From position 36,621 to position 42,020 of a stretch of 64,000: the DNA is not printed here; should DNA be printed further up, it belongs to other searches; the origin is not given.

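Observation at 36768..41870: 1700-aa protein joining two different GT-C glycosyltransferase modules, the second split by a ~430-aa repeat-rich insert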

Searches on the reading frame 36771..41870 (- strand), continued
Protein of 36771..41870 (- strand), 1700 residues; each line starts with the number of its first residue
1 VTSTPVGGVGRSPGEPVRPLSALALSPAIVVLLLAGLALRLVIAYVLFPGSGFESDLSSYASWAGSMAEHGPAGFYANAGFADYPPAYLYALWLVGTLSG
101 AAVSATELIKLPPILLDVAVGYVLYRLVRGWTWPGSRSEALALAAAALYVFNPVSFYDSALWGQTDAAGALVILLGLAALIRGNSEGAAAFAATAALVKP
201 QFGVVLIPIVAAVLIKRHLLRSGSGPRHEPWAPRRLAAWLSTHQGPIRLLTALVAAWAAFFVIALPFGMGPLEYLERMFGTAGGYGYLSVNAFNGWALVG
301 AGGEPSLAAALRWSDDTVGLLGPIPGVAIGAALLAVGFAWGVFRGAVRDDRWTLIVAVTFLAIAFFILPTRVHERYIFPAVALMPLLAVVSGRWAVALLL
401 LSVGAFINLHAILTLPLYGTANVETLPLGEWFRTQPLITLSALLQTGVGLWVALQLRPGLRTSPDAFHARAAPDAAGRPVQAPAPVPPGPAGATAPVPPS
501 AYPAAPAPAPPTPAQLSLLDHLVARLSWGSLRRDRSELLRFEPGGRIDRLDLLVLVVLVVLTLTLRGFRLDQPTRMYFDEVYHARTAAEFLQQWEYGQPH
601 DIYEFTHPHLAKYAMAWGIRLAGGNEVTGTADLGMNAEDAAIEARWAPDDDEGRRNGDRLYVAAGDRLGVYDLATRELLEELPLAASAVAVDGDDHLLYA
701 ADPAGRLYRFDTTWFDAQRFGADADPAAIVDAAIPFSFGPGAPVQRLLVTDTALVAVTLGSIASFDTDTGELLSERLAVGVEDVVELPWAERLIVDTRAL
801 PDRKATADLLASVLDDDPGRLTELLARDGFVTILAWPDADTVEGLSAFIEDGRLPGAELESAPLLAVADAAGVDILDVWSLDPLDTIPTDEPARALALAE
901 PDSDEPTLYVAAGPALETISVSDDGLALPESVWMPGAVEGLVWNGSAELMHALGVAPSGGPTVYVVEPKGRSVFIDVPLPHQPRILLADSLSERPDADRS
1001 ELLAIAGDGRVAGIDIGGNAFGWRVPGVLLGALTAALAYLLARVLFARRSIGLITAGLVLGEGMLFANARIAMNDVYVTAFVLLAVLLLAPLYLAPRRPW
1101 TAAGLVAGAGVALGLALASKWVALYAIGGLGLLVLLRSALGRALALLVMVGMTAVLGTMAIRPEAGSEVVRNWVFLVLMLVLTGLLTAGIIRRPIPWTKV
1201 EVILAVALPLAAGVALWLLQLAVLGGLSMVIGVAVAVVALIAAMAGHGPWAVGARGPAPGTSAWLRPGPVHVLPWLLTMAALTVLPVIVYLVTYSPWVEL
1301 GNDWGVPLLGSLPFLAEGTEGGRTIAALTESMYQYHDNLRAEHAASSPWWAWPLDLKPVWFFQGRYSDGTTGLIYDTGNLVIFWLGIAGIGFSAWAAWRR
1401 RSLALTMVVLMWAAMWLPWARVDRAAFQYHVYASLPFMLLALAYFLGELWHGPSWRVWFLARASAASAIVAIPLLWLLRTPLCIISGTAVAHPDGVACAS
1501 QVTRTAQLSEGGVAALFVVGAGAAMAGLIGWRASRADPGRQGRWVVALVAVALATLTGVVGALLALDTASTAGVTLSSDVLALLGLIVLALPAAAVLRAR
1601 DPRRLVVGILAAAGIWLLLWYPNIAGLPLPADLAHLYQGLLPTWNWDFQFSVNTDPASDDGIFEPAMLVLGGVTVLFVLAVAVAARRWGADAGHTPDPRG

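Call 7: find_homologous_proteins(query=window:36771-41870:-)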
Query window:36771-41870:- (1700 aa): 736 proteins with E <= 0.001 among 8000 candidates; the best 120 are listed.
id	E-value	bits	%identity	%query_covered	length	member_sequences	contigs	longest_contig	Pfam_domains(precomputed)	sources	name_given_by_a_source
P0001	0.0e+0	3137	83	100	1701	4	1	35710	PF02366.25,PF16192.11,PF13231.13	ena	-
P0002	0.0e+0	3064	82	100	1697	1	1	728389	PF02366.25,PF16192.11,PF13231.13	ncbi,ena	-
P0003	0.0e+0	2946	82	96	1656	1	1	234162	PF02366.25,PF16192.11,PF13231.13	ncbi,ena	-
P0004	0.0e+0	2915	79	100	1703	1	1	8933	PF02366.25,PF16192.11,PF13231.13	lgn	-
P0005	0.0e+0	2910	79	99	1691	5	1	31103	PF02366.25,PF16192.11,PF13231.13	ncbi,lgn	ncbi:MAG: phospholipid carrier-dependent glycosyltransferase [Candidatus Limnocylindrales bacterium]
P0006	0.0e+0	2908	79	98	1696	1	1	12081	PF02366.25,PF16192.11,PF13231.13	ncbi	-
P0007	0.0e+0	2830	75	99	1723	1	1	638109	PF02366.25,PF16192.11,PF13231.13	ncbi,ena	-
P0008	0.0e+0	2768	74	99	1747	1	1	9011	PF02366.25,PF16192.11,PF13231.13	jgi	-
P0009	0.0e+0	2624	71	99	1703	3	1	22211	PF02366.25,PF16192.11,PF13231.13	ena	-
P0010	0.0e+0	2549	70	100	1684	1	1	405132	PF02366.25,PF16192.11,PF13231.13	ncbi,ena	-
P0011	0.0e+0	2523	70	99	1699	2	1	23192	PF02366.25,PF16192.11,PF13231.13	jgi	-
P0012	0.0e+0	2513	69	100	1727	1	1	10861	PF02366.25,PF16192.11,PF13231.13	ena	-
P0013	0.0e+0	2508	70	99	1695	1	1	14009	PF02366.25,PF16192.11,PF13231.13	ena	-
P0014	0.0e+0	2437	68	100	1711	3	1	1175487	PF02366.25,PF16192.11,PF13231.13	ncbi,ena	-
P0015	0.0e+0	2370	66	100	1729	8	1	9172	PF02366.25,PF16192.11,PF13231.13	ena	-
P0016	0.0e+0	2370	66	100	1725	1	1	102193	PF02366.25,PF16192.11,PF13231.13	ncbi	-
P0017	0.0e+0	2355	66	99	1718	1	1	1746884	PF02366.25,PF16192.11,PF13231.13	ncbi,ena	-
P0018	0.0e+0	2304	66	96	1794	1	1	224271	PF02366.25,PF16192.11,PF13231.13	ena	-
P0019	0.0e+0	2302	68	91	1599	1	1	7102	PF02366.25,PF16192.11,PF13231.13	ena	-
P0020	0.0e+0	2294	64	100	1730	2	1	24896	PF02366.25,PF16192.11,PF13231.13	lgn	-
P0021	0.0e+0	2285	64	98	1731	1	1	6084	PF02366.25,PF16192.11,PF13231.13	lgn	-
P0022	0.0e+0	2232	63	98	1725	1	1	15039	PF02366.25,PF16192.11,PF13231.13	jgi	jgi:hypothetical protein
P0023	0.0e+0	2187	67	90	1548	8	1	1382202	PF02366.25,PF16192.11,PF13231.13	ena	-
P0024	0.0e+0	2183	61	100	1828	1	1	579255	PF02366.25,PF16192.11,PF13231.13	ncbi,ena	-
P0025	0.0e+0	2170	61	99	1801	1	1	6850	PF02366.25,PF16192.11,PF13231.13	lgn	-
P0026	0.0e+0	2163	60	99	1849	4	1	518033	PF02366.25,PF16192.11,PF13231.13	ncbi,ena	-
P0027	0.0e+0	2159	60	100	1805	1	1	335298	PF02366.25,PF16192.11,PF13231.13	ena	-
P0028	0.0e+0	2146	61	98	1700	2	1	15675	PF02366.25,PF16192.11,PF13231.13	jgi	jgi:hypothetical protein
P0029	0.0e+0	2140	62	97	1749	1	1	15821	PF02366.25,PF16192.11,PF13231.13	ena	-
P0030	0.0e+0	2093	59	99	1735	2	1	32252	PF02366.25,PF16192.11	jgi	jgi:Gpi18-like mannosyltransferase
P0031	0.0e+0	2045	67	84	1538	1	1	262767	PF02366.25,PF16192.11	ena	-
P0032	0.0e+0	2036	58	98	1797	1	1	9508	PF02366.25,PF16192.11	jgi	jgi:hypothetical protein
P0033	0.0e+0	1997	58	97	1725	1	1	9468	PF02366.25,PF16192.11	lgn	-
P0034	0.0e+0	1980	57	99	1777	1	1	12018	PF02366.25,PF16192.11,PF13231.13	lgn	-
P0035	0.0e+0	1887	61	86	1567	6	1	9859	PF02366.25,PF16192.11,PF13231.13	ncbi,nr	ncbi:MAG TPA: phospholipid carrier-dependent glycosyltransferase, partial [Candidatus Deferrimicrobi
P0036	0.0e+0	1869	55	99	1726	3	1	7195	PF13360.14,PF02366.25,PF16192.11,PF13231.13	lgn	-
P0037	0.0e+0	1843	60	88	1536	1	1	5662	PF02366.25,PF16192.11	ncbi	ncbi:MAG: phospholipid carrier-dependent glycosyltransferase, partial [Chloroflexota bacterium]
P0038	0.0e+0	1835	57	72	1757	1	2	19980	PF02366.25,PF16192.11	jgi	jgi:Gpi18-like mannosyltransferase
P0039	0.0e+0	1703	52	98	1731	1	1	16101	PF02366.25,PF16192.11,PF13231.13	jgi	jgi:dolichyl-phosphate-mannose--protein O-mannosyl transferase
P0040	0.0e+0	1660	52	99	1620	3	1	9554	PF02366.25,PF16192.11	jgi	jgi:predicted membrane-bound dolichyl-phosphate-mannose-protein mannosyltransferase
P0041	0.0e+0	1659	49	100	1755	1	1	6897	PF02366.25,PF16192.11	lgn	-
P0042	0.0e+0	1641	51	100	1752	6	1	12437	PF06728.20,PF02366.25,PF16192.11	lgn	-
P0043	0.0e+0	1618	49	99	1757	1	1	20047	PF02366.25,PF16192.11,PF13231.13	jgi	jgi:dolichyl-phosphate-mannose--protein O-mannosyl transferase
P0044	0.0e+0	1606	49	97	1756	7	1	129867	PF02366.25,PF16192.11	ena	-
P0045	0.0e+0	1602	51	99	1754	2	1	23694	PF02366.25,PF16192.11,PF13231.13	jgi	jgi:predicted membrane-bound dolichyl-phosphate-mannose-protein mannosyltransferase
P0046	0.0e+0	1584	48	97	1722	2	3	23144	PF02366.25,PF16192.11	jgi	-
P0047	0.0e+0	1583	49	97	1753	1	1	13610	PF06728.20,PF02366.25,PF16192.11,PF13231.13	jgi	jgi:hypothetical protein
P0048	0.0e+0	1570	49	98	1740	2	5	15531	PF02366.25,PF16192.11,PF13231.13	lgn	-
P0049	0.0e+0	1566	48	99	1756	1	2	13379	PF02366.25,PF16192.11,PF13231.13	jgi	-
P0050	0.0e+0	1562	48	97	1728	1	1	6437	PF02366.25,PF16192.11,PF13231.13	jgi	jgi:dolichyl-phosphate-mannose--protein O-mannosyl transferase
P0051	0.0e+0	1559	49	98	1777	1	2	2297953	PF02366.25,PF16192.11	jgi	jgi:Gpi18-like mannosyltransferase/predicted membrane-bound dolichyl-phosphate-mannose-protein manno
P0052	0.0e+0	1556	48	97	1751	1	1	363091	PF02366.25,PF16192.11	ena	-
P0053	0.0e+0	1542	48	100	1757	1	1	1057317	PF02366.25,PF16192.11,PF13231.13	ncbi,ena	-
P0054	0.0e+0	1538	50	97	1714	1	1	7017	PF02366.25,PF16192.11,PF13231.13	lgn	-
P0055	0.0e+0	1538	50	96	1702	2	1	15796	PF02366.25,PF16192.11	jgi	jgi:predicted membrane-bound dolichyl-phosphate-mannose-protein mannosyltransferase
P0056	0.0e+0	1536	49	98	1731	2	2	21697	PF02366.25,PF16192.11,PF13231.13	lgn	-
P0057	0.0e+0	1535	48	100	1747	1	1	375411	PF02366.25,PF16192.11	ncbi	-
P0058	0.0e+0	1532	48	99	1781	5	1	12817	PF02366.25,PF16192.11,PF13231.13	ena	-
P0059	0.0e+0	1528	49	99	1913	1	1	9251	PF02366.25,PF16192.11,PF13231.13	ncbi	-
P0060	0.0e+0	1519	49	99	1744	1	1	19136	PF02366.25,PF16192.11,PF13231.13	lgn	-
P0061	0.0e+0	1516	49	97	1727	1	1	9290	PF02366.25,PF16192.11,PF13231.13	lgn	-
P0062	0.0e+0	1515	48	100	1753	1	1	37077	PF02366.25,PF16192.11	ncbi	-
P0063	0.0e+0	1506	48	98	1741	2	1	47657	PF02366.25,PF16192.11,PF13231.13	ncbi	-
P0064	0.0e+0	1503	49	86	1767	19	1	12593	PF02366.25,PF16192.11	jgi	jgi:Gpi18-like mannosyltransferase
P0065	0.0e+0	1502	48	100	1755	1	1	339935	PF02366.25,PF16192.11,PF13231.13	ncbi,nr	ncbi:MAG: phospholipid carrier-dependent glycosyltransferase [Chloroflexi bacterium]|nr:phospholipid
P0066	0.0e+0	1501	56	28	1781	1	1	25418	PF02366.25,PF16192.11,PF13231.13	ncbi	ncbi:hypothetical protein BH24CHL8_BH24CHL8_03990 [soil metagenome]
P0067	0.0e+0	1494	49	71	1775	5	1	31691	PF02366.25,PF16192.11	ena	-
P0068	0.0e+0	1493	47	100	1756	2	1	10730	PF02366.25,PF16192.11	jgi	jgi:hypothetical protein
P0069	0.0e+0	1489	48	98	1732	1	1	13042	PF02366.25,PF16192.11,PF13231.13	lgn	-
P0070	0.0e+0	1484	47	99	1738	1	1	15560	PF02366.25,PF16192.11,PF13231.13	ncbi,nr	ncbi:MAG: phospholipid carrier-dependent glycosyltransferase [Chloroflexota bacterium]|nr:phospholip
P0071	0.0e+0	1484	47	69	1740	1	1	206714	PF02366.25,PF16192.11,PF13231.13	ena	-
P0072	0.0e+0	1481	47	97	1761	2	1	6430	PF02366.25,PF16192.11,PF13231.13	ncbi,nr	ncbi:MAG: phospholipid carrier-dependent glycosyltransferase [Chloroflexota bacterium]|nr:phospholip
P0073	0.0e+0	1478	49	99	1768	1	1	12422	PF02366.25,PF16192.11,PF13231.13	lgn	-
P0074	0.0e+0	1473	48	99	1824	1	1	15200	PF02366.25,PF16192.11,PF13231.13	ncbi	ncbi:MAG: phospholipid carrier-dependent glycosyltransferase, partial [Chloroflexota bacterium]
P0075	0.0e+0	1469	49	98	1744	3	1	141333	PF02366.25,PF16192.11,PF13231.13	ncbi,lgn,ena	-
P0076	0.0e+0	1463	46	97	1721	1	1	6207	PF02366.25,PF16192.11,PF13231.13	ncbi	-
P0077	0.0e+0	1461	46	99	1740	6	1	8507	PF02366.25,PF16192.11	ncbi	ncbi:hypothetical protein BH18CHL1_BH18CHL1_05590 [soil metagenome]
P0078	0.0e+0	1459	48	99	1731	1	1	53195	PF02366.25,PF16192.11,PF13231.13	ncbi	ncbi:MAG: phospholipid carrier-dependent glycosyltransferase [Chloroflexota bacterium]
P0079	0.0e+0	1448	48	97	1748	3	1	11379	PF02366.25,PF16192.11,PF13231.13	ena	-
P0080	0.0e+0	1444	46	99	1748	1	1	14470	PF02366.25,PF16192.11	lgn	-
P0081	0.0e+0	1440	48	99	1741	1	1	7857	PF02366.25,PF16192.11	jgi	jgi:dolichyl-phosphate-mannose--protein O-mannosyl transferase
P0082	0.0e+0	1440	47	98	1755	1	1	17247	PF02366.25,PF03155.22,PF16192.11,PF13231.13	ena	-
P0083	0.0e+0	1439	46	99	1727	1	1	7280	PF02366.25,PF16192.11,PF13231.13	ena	-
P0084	0.0e+0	1439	49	71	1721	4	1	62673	PF02366.25,PF16192.11,PF13231.13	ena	-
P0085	0.0e+0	1439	47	98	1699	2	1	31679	PF02366.25,PF16192.11,PF13231.13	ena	-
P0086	0.0e+0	1436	46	97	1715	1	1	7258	PF02366.25,PF16192.11,PF13231.13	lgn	-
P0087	0.0e+0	1434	46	97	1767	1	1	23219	PF02366.25,PF16192.11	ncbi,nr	ncbi:MAG: dolichyl-phosphate-mannose-protein mannosyltransferase [Chloroflexota bacterium]|nr:dolich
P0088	0.0e+0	1430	45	99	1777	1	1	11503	PF02366.25,PF16192.11,PF13231.13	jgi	jgi:Gpi18-like mannosyltransferase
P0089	0.0e+0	1429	46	97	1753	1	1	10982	PF02366.25,PF16192.11,PF13231.13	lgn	-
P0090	0.0e+0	1429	45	99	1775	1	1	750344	PF02366.25,PF16192.11,PF13231.13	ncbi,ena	-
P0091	0.0e+0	1427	46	97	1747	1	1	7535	PF02366.25,PF16192.11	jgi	jgi:Gpi18-like mannosyltransferase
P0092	0.0e+0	1423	46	99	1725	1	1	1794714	PF02366.25,PF16192.11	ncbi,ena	-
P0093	0.0e+0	1422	45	97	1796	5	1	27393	PF02366.25,PF16192.11,PF13231.13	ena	-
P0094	0.0e+0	1421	47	99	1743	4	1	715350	PF02366.25,PF16192.11,PF13231.13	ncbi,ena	-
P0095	0.0e+0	1419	47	97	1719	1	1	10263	PF02366.25,PF16192.11,PF13231.13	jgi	jgi:Gpi18-like mannosyltransferase/predicted membrane-bound dolichyl-phosphate-mannose-protein manno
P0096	0.0e+0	1417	46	97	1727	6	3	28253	PF02366.25,PF16192.11,PF13231.13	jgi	jgi:dolichyl-phosphate-mannose--protein O-mannosyl transferase/Gpi18-like mannosyltransferase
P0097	0.0e+0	1415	44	100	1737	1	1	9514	PF02366.25,PF16192.11,PF13231.13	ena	-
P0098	0.0e+0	1408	45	99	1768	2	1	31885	PF02366.25,PF16192.11,PF13231.13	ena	-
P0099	0.0e+0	1406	44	99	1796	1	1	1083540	PF02366.25,PF16192.11,PF13231.13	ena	-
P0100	0.0e+0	1405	46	95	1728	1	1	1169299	PF02366.25,PF16192.11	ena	-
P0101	0.0e+0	1405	46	98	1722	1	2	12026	PF02366.25,PF16192.11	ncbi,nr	ncbi:MAG: phospholipid carrier-dependent glycosyltransferase [Chloroflexota bacterium]|nr:phospholip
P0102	0.0e+0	1404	45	99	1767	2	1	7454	PF02366.25,PF03155.22,PF16192.11,PF13231.13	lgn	-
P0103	0.0e+0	1404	46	95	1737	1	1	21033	PF02366.25,PF16192.11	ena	-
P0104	0.0e+0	1400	44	99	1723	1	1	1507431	PF02366.25,PF16192.11,PF13231.13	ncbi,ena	-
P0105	0.0e+0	1399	45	97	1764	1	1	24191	PF02366.25,PF16192.11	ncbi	ncbi:MAG: phospholipid carrier-dependent glycosyltransferase [Chloroflexota bacterium]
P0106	0.0e+0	1396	46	97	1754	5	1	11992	PF02366.25,PF16192.11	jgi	-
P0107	0.0e+0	1395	45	98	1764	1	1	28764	PF02366.25,PF16192.11,PF13231.13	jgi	jgi:hypothetical protein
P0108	0.0e+0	1393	44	97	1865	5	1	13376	PF02366.25,PF16192.11,PF13231.13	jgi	jgi:Gpi18-like mannosyltransferase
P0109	0.0e+0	1391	45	97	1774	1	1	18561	PF02366.25,PF16192.11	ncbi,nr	ncbi:MAG TPA: phospholipid carrier-dependent glycosyltransferase [Candidatus Limnocylindria bacteriu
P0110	0.0e+0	1389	45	95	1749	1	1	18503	PF02366.25,PF03155.22,PF16192.11,PF13231.13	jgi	jgi:Gpi18-like mannosyltransferase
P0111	0.0e+0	1387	44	98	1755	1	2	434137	PF02366.25,PF16192.11,PF13231.13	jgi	jgi:Gpi18-like mannosyltransferase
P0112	0.0e+0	1383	46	99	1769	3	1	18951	PF02366.25,PF16192.11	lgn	-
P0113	0.0e+0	1381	44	98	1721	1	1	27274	PF02366.25,PF16192.11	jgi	jgi:Gpi18-like mannosyltransferase/predicted membrane-bound dolichyl-phosphate-mannose-protein manno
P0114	0.0e+0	1381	45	97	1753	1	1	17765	PF02366.25,PF16192.11,PF13231.13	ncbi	-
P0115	0.0e+0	1380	45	99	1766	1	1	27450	PF02366.25,PF16192.11,PF13231.13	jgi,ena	-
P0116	0.0e+0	1380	45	98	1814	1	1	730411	PF02366.25,PF16192.11,PF13231.13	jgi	jgi:predicted membrane-bound dolichyl-phosphate-mannose-protein mannosyltransferase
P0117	0.0e+0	1380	47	93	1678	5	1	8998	PF02366.25,PF16192.11,PF13231.13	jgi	jgi:dolichyl-phosphate-mannose--protein O-mannosyl transferase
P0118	0.0e+0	1379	45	97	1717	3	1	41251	PF02366.25,PF16192.11,PF13231.13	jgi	jgi:Gpi18-like mannosyltransferase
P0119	0.0e+0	1379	46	97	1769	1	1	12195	PF02366.25,PF16192.11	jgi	-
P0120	0.0e+0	1374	46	97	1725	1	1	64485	PF02366.25,PF16192.11,PF13231.13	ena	-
